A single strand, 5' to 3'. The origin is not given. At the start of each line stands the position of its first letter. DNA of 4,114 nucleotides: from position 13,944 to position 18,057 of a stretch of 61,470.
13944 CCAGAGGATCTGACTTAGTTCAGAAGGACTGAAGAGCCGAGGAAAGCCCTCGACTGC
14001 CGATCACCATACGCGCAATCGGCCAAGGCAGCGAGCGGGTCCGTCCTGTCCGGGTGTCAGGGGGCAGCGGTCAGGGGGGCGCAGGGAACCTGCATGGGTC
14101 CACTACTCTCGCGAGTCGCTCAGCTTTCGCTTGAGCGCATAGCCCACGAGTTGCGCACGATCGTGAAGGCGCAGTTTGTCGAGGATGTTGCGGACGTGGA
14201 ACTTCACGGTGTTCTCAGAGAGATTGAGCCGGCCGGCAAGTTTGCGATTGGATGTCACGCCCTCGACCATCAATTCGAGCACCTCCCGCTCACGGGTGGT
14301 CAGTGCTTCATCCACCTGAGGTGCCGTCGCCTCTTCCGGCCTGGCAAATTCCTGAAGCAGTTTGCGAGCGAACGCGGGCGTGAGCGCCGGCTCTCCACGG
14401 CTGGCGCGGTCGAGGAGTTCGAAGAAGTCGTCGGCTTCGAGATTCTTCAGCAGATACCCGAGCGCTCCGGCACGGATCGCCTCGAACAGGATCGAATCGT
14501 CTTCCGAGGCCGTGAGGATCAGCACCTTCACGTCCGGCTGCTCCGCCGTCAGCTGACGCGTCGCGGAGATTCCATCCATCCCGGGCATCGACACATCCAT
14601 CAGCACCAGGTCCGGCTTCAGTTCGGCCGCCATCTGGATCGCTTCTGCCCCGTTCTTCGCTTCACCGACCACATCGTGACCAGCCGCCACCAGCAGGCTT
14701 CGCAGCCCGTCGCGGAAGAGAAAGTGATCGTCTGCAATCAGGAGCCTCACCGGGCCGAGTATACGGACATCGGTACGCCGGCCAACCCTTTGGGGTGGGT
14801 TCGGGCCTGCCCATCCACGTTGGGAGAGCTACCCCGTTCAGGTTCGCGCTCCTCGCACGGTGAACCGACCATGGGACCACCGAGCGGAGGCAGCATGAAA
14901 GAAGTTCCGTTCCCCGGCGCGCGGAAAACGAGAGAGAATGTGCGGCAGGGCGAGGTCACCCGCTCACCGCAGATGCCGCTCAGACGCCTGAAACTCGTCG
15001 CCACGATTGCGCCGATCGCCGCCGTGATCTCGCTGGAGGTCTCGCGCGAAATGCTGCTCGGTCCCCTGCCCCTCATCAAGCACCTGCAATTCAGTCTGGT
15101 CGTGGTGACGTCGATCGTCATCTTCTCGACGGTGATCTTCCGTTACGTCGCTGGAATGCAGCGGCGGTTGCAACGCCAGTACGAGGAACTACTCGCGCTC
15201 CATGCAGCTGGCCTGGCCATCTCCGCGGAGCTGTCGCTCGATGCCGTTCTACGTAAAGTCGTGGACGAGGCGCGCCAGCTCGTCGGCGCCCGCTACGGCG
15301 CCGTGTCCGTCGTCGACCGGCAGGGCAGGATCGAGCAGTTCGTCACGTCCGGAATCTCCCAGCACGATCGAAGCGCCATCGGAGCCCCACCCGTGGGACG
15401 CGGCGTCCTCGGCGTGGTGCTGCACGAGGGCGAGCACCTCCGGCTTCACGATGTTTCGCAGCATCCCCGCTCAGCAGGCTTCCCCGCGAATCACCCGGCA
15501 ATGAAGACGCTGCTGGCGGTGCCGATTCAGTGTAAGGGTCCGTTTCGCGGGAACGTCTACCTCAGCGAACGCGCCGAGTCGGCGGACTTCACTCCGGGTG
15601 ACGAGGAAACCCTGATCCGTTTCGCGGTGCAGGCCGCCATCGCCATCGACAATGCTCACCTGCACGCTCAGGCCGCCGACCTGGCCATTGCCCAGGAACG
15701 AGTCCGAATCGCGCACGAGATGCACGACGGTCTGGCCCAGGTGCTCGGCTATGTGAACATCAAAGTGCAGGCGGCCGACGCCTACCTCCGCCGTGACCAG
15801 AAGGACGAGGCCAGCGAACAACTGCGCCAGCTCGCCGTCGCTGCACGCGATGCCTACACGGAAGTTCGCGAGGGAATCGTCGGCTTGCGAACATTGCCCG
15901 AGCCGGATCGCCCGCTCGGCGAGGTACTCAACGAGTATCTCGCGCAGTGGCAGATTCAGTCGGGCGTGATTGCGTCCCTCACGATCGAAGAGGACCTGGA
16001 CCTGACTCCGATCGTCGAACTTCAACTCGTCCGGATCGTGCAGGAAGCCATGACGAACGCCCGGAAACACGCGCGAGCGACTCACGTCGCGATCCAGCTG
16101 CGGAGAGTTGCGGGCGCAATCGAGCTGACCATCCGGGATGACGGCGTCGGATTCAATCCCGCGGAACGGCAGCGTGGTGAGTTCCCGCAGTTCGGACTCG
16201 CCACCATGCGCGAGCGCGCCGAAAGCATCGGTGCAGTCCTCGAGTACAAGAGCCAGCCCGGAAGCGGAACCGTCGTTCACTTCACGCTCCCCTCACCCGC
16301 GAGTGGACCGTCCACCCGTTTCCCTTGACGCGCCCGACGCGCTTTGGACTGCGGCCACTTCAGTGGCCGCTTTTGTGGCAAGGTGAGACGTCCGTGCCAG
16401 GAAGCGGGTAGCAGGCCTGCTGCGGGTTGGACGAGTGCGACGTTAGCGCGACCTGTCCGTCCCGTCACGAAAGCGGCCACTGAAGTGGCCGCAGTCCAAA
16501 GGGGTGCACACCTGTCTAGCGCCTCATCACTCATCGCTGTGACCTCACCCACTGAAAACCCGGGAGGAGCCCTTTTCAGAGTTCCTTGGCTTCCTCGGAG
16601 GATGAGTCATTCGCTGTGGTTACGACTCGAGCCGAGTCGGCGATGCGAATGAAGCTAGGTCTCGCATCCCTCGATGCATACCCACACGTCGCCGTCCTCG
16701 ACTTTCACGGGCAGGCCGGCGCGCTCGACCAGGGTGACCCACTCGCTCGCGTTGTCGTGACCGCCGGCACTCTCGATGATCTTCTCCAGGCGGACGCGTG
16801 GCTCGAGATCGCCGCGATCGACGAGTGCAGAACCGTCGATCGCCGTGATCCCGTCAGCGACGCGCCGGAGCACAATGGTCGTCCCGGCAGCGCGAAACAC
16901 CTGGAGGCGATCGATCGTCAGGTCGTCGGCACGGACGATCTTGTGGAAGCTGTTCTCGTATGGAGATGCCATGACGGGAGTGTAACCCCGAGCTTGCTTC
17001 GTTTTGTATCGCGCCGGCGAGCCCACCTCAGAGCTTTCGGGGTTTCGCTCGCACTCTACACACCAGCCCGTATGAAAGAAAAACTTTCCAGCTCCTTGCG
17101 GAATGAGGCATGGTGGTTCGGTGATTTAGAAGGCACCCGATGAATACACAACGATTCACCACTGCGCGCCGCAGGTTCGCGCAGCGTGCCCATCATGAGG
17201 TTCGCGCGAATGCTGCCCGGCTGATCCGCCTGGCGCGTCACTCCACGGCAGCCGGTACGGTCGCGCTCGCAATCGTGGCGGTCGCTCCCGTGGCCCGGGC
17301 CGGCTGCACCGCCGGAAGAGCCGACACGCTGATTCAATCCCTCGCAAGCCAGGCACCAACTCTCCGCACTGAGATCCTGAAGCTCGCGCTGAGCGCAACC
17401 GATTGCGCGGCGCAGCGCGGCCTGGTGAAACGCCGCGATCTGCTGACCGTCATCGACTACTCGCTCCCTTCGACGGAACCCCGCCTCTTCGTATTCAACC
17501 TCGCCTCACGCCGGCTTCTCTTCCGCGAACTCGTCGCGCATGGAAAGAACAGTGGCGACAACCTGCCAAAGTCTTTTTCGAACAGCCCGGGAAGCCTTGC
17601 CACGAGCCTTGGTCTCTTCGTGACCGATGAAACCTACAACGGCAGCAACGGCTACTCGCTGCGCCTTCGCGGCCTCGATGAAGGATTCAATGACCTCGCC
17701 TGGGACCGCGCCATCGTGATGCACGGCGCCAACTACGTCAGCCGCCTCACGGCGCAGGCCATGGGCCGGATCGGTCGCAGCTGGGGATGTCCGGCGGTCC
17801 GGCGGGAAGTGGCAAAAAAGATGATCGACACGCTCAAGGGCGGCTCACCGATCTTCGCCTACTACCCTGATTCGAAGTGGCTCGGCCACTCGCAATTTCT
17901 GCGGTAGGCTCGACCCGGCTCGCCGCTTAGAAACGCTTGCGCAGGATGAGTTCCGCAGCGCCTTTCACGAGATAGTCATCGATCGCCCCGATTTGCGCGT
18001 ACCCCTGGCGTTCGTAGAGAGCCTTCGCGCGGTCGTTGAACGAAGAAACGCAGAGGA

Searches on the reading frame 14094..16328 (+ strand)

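Call 70: search_protein_families(library=pfam, proteins=[window:14094-16328:+], max_evalue=0.00001)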
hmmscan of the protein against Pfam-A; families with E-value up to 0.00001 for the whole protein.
window:14094-16328:+ (744 aa): 5 families
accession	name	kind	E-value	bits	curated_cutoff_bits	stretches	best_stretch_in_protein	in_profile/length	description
PF13185.12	GAF_2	-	1.9e-18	67.5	28.6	1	380-519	2-136/136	GAF domain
PF01590.32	GAF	-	1.6e-16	61.5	22.4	1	382-518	2-133/133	GAF domain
PF02518.31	HATPase_c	-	2.6e-16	60.5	26.4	1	642-734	3-109/111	Histidine kinase-, DNA gyrase B-, and HSP90-like ATPase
PF07730.19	HisKA_3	-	1e-13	52.1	24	1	535-600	1-65/68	Histidine kinase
PF13581.12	HATPase_c_2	-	9e-08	32.6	27.4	1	611-712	14-112/127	Histidine kinase-like ATPase domain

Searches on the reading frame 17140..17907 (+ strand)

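Call 70: search_protein_families(library=pfam, proteins=[window:17140-17907:+], max_evalue=0.00001)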
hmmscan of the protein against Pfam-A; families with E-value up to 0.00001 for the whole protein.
window:17140-17907:+ (255 aa): 1 family
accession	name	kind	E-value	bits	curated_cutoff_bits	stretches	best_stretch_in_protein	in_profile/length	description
PF13645.11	YkuD_2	-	8.7e-63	211.2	27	1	73-241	3-169/169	L,D-transpeptidase catalytic domain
